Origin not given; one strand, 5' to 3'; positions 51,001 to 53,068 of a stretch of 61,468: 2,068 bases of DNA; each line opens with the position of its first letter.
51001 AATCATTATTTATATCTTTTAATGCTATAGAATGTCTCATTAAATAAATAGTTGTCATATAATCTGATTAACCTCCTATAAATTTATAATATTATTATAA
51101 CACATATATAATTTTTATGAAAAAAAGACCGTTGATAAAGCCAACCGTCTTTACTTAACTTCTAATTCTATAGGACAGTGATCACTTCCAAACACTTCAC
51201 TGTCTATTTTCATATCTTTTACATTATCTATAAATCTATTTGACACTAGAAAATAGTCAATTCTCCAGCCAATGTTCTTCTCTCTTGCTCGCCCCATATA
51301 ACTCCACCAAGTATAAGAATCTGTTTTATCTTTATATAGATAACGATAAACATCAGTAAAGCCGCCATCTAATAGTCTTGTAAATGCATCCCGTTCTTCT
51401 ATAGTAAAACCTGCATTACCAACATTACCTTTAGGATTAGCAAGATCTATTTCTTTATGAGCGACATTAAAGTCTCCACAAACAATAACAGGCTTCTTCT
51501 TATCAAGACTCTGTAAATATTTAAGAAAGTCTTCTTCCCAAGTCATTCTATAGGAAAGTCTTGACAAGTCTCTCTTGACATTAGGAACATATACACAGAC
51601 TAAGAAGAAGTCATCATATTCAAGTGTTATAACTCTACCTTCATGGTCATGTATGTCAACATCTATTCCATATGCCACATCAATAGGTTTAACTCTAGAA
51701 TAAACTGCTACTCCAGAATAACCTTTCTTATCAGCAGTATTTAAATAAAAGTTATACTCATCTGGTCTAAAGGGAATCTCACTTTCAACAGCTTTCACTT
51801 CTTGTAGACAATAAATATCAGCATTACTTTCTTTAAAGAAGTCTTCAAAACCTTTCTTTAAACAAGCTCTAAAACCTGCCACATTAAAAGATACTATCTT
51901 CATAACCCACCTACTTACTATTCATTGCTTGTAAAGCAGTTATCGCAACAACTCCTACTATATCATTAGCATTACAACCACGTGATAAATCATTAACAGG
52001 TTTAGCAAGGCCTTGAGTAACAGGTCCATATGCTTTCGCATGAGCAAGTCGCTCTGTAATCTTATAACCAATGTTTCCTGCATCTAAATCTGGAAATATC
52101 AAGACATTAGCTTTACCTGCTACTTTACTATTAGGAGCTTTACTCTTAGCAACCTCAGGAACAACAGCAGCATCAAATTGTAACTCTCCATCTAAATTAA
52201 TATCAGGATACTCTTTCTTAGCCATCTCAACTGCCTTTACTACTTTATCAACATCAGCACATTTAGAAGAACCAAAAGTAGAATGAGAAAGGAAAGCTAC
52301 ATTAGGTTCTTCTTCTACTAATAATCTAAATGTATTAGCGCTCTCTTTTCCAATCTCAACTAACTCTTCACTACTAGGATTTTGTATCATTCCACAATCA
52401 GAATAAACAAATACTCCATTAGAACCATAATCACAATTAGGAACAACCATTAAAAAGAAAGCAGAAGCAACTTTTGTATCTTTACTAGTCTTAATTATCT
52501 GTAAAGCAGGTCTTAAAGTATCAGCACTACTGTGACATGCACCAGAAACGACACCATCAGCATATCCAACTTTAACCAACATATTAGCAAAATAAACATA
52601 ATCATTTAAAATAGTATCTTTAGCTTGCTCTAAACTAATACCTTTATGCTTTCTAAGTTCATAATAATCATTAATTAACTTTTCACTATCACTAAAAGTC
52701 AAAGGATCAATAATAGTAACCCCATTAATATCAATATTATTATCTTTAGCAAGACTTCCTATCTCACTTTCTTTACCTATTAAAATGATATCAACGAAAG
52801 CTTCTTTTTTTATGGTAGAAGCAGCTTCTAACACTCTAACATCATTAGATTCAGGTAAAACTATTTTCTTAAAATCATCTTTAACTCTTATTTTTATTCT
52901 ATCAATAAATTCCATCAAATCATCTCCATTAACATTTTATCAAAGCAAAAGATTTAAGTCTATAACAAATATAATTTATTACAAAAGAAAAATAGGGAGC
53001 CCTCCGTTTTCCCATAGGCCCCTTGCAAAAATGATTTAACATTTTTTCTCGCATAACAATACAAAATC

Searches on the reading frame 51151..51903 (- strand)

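Call 20: search_protein_families(library=pfam, proteins=[window:51151-51903:-], max_evalue=0.001)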
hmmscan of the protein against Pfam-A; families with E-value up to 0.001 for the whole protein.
window:51151-51903:- (250 aa): 2 families
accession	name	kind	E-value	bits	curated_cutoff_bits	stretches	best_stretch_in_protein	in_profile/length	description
PF03372.29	Exo_endo_phos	-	2e-30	106.6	24.5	1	4-242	1-225/225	Endonuclease/Exonuclease/phosphatase family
PF14529.12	Exo_endo_phos_2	-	5.3e-06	26.7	27.4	1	101-245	3-116/117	Endonuclease-reverse transcriptase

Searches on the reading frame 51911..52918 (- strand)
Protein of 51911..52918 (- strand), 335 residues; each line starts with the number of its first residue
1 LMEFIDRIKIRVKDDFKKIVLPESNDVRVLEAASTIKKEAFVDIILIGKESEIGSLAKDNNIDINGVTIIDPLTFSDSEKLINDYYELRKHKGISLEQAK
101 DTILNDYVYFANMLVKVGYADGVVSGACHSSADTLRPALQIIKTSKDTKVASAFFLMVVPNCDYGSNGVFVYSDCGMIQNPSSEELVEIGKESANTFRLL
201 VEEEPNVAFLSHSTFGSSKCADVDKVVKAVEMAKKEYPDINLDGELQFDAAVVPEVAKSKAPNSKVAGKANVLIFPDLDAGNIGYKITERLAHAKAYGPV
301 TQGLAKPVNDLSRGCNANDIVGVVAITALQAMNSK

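Call 20: search_protein_families(library=pfam, proteins=[window:51911-52918:-], max_evalue=0.001)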
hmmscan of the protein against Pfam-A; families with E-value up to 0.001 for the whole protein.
window:51911-52918:- (335 aa): 1 family
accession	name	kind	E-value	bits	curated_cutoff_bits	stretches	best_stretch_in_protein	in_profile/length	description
PF01515.24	PTA_PTB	-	8.7e-125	416.8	24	1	4-328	2-319/319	Phosphate acetyl/butaryl transferase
